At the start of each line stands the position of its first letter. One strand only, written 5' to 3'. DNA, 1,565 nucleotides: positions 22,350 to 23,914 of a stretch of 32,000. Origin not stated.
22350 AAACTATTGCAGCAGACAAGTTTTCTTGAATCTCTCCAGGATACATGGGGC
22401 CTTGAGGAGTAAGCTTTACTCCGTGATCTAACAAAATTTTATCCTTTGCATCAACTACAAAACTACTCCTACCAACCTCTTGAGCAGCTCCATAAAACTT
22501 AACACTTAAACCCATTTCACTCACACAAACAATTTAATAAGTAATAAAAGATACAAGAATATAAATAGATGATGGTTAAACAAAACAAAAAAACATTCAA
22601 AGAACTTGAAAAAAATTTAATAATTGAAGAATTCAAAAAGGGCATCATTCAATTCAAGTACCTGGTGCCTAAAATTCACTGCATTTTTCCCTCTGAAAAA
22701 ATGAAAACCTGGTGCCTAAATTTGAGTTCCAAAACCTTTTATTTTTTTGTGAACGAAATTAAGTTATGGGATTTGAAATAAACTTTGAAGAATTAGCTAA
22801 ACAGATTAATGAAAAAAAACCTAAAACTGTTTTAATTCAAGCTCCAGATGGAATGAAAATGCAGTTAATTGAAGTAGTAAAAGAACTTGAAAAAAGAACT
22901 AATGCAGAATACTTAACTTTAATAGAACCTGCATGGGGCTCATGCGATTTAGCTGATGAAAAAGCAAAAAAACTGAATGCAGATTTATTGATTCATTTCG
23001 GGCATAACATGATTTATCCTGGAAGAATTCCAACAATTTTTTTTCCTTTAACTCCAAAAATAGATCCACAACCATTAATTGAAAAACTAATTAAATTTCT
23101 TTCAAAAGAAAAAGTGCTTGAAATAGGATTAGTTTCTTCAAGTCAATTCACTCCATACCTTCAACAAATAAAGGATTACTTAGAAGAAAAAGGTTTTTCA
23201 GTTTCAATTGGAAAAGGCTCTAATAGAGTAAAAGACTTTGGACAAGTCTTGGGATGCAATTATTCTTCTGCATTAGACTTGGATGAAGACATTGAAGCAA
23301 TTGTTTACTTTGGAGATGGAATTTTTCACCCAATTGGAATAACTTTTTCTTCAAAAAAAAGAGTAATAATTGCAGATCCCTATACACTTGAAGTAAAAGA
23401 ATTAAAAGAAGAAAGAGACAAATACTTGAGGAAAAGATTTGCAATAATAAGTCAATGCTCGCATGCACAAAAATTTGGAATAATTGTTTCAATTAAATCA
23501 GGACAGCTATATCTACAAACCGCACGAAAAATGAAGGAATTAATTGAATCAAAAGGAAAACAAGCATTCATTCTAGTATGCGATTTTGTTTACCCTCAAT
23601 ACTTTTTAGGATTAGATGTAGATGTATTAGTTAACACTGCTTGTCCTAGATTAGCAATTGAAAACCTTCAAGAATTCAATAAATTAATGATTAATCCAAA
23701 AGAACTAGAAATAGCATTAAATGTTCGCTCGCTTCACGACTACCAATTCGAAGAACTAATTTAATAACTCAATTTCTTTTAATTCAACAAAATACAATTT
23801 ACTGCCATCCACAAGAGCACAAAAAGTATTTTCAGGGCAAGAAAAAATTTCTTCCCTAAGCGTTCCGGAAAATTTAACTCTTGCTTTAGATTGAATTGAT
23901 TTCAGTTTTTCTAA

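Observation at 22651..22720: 62-bp perfect (70-bp near-perfect) dispersed repeat built from two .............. units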

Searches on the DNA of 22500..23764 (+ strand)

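Call 11: search_rna_families(source=window, start=22500, end=22800, threshold=evalue, max_evalue=10)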
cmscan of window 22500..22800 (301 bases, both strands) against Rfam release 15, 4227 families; matches with E-value up to 10: 2.
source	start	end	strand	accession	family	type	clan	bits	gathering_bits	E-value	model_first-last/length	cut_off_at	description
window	22663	22783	+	RF04150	MIR2655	Gene; miRNA;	-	13.4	122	8.1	97-219/267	no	MIR2655 microRNA precursor family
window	22690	22800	-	RF04150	MIR2655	Gene; miRNA;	-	13.1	122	9.2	65-267/267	5'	MIR2655 microRNA precursor family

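Call 33: search_rna_families(source=L007, start=8400, end=8900, threshold=evalue, max_evalue=10, show_alignments=2)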
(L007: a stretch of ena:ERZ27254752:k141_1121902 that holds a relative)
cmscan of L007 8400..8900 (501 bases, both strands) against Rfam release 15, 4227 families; matches with E-value up to 10: 2.
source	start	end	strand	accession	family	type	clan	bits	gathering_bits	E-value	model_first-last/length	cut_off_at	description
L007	8406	8499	+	RF03531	n00280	Gene; sRNA;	-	16.7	65.2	8.7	1-101/101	no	Clostridioides difficile sRNA included into helicase gene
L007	8798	8847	+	RF00026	U6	Gene; snRNA; splicing;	CL00009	13.5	44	1.4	1-48/105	no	U6 spliceosomal RNA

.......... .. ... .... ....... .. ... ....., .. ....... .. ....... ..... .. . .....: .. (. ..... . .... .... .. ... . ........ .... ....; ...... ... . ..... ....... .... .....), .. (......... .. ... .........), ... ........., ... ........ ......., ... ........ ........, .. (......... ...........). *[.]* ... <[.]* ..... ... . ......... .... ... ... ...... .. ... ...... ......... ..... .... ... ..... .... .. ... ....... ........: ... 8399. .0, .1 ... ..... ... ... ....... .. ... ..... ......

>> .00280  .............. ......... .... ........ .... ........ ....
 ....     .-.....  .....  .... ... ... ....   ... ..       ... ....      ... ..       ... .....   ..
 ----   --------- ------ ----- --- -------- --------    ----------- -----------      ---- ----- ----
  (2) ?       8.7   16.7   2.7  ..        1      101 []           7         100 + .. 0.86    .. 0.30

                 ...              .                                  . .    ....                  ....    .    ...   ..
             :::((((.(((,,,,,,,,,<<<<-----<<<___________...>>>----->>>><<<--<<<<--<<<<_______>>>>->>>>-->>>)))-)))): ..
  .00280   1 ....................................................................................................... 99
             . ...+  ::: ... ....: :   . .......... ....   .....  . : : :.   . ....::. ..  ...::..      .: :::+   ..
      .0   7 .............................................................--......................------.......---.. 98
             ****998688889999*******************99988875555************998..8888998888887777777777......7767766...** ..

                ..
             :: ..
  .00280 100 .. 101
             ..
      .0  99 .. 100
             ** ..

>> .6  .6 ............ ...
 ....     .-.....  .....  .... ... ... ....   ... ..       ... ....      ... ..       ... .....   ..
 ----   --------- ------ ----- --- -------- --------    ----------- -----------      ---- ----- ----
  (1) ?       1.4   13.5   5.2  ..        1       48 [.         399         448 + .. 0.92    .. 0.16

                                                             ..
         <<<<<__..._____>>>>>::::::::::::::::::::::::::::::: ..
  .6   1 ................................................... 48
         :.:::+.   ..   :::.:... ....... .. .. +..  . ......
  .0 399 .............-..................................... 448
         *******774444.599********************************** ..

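Call 52: search_rna_families(sources=[L007, L030, L006], threshold=gathering)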
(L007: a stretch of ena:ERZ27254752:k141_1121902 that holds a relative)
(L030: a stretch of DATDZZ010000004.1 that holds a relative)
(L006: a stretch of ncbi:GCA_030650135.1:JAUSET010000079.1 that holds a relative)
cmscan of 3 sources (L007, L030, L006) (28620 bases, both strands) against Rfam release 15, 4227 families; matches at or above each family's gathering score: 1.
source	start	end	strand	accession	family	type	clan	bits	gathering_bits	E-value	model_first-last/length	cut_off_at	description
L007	3536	3606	+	RF00005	tRNA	Gene; tRNA;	CL00001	53.8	29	4.1e-09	1-71/71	no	tRNA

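Call 85: search_dna_similar(query=window:22645-22740:+, collection=phages, mode=distant, max_evalue=1, max_rows=10)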
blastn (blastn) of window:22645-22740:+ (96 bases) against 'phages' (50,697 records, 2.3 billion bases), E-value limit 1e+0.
No match.

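Call 86: search_dna_similar(query=window:22645-22740:+, collection=plasmids, mode=distant, max_evalue=1, max_rows=10)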
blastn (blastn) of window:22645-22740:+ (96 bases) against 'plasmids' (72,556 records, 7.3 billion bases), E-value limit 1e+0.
Records with a match: 1; places in all: 2; records where one place covers at least 80% of the query: 0.
Best place of each record, by identity: 80-90% 1.
By first word of the organism name: Arthrobacter 1.
By predicted mobility (MOB-suite, as given by PLSDB): mobilizable 1.
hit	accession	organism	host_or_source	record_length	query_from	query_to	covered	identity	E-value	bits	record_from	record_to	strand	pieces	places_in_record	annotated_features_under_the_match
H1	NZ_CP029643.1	Arthrobacter dokdonellae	Singel cell,environmental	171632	11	41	32%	87.1%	8e-1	39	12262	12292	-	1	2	acetyl-CoA C-acetyltransferase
